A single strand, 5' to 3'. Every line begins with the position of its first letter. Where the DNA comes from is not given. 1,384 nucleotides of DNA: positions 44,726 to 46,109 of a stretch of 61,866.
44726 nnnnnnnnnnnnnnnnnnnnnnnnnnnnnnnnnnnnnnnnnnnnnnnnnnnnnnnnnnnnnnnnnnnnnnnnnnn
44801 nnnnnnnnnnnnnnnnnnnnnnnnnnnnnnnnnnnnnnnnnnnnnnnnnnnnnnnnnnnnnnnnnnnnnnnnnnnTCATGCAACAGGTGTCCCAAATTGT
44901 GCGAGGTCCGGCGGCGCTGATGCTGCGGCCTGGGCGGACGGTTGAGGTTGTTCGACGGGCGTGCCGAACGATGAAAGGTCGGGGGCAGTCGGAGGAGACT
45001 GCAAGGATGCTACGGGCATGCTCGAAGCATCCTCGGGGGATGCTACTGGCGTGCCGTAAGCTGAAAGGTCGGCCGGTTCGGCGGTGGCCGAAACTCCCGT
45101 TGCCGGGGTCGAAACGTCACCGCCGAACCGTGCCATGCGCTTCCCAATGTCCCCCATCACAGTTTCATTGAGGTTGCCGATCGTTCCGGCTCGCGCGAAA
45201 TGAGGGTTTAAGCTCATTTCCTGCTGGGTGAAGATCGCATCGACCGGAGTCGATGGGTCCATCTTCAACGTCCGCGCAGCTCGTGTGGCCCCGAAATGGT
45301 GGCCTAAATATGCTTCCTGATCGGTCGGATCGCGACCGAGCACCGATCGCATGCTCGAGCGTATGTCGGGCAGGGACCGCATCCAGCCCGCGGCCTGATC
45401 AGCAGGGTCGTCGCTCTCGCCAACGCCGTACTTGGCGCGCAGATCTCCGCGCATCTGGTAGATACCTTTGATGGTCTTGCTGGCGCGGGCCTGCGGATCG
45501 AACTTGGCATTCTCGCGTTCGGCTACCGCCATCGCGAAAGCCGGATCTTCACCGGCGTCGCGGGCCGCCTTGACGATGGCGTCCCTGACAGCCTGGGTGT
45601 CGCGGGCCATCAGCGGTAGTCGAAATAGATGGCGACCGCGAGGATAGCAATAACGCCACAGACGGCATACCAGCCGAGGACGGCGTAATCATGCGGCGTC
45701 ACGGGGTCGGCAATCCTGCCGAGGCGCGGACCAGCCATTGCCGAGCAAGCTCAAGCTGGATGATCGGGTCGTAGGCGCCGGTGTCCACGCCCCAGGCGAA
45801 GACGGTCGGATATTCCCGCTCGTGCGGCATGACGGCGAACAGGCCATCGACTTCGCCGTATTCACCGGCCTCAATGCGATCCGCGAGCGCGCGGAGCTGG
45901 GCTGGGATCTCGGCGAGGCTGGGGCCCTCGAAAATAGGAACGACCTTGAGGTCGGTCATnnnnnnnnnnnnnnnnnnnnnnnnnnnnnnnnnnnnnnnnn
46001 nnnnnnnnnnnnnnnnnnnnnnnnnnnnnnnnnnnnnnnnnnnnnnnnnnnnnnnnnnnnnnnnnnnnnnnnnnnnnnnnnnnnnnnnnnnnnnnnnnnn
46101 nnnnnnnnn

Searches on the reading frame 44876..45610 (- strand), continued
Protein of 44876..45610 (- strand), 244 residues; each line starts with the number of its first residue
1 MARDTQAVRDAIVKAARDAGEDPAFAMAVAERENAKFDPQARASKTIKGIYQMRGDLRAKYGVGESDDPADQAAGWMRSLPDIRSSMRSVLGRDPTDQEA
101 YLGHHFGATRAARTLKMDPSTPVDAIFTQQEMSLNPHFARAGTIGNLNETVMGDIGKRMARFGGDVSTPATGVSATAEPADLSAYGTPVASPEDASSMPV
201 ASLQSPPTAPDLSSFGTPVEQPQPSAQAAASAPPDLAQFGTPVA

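Call 109: search_solved_structures(query=A1, max_evalue=10)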
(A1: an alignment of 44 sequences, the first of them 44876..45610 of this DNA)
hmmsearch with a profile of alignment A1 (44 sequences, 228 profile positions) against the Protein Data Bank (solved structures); distinct sequences matched with E-value up to 10: 30.
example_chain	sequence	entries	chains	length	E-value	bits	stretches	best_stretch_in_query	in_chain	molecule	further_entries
9xps_S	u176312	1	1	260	6.5e-06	29.5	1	10-134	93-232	Endolysin gp144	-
3bkh_A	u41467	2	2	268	7e-06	29.4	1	10-134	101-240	lytic transglycosylase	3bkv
4c5f_A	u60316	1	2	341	0.016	18.3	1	10-50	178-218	MEMBRANE-BOUND LYTIC MUREIN TRANSGLYCOSYLASE C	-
9vi7_A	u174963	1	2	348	0.02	18.1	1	10-51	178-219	lytic transglycosylase c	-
6fbt_A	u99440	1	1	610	0.044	17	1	5-53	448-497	Probable soluble lytic transglycosylase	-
5ohu_A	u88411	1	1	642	0.047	16.8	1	5-53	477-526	Soluble lytic murein transglycosylase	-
9b45_a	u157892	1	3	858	0.072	16.2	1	30-79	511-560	gp41 Tape measure protein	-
4cfo_A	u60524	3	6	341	0.12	15.5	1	10-50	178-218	MLTC | MEMBRANE-BOUND LYTIC MUREIN TRANSGLYCOSYLASE C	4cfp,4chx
6ao8_A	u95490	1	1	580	0.25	14.5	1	132-203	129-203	Arginine--tRNA ligase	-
6fcq_A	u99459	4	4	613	0.32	14.1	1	5-53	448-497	Soluble lytic murein transglycosylase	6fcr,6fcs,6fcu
6fc4_A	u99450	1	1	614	0.32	14.1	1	5-53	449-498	Soluble lytic murein transglycosylase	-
2ckf_A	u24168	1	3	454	0.8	12.8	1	58-105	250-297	RING-HYDROXYLATING DIOXYGENASE ALPHA SUBUNIT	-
1sly_A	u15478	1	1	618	0.88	12.7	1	18-51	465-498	70-KDA SOLUBLE LYTIC TRANSGLYCOSYLASE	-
1qsa_A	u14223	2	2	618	0.88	12.7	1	18-51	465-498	PROTEIN (SOLUBLE LYTIC TRANSGLYCOSYLASE SLT70) | SOLUBLE LYTIC TRANSGLYCOSYLASE SLT70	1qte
5yym_A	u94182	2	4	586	0.94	12.6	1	132-208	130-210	Arginine--tRNA ligase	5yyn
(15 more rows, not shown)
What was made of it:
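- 45116..45610 (-): Lytic transglycosylase (SLT) domain of the 244-aa protein, aa 1-165. A PDB profile search also finds gp144 (7e-6) (call 109).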

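Call 110: find_encoding_contigs(protein=P0113, flank=1000, max_places=2)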
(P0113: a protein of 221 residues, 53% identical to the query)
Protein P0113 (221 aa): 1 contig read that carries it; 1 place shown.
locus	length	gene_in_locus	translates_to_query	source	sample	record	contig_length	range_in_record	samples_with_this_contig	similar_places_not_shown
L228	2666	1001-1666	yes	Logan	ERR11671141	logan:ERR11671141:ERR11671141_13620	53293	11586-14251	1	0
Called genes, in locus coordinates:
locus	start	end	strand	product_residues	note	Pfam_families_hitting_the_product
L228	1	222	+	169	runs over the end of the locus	-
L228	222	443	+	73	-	-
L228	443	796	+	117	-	-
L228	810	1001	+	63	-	-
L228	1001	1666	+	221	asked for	-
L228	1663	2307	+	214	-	-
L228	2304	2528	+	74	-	-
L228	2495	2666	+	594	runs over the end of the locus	-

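Call 111: find_encoding_contigs(protein=P0043, flank=1000, max_places=3)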
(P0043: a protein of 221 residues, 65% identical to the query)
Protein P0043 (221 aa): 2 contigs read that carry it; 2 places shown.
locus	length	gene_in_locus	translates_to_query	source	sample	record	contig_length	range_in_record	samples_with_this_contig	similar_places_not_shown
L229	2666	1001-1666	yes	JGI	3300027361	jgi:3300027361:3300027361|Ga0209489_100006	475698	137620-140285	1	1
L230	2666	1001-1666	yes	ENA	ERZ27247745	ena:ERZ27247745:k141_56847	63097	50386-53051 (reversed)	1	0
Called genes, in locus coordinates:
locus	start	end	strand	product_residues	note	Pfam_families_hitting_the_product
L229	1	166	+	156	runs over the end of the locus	-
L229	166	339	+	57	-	-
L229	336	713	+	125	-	-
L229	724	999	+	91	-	-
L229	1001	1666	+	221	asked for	PF01464:SLT (weak)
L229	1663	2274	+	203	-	-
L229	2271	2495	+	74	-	-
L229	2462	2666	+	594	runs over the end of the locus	-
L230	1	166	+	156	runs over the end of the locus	-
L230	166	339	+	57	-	-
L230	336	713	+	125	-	-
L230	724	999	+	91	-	-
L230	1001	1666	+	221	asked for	PF01464:SLT (weak)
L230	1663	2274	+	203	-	-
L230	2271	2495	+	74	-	-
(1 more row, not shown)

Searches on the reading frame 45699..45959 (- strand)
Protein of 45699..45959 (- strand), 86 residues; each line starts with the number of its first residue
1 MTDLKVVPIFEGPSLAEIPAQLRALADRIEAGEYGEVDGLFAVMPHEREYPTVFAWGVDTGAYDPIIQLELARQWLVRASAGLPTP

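Call 80: search_protein_families(library=phrogs, proteins=[window:45699-45959:-], max_evalue=0.01)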
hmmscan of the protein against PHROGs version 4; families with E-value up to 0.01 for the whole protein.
window:45699-45959:- (86 aa): 1 family
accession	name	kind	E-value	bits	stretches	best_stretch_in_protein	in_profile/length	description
phrog_32645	-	unknown function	0.00018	22.5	1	5-36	3-34/80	-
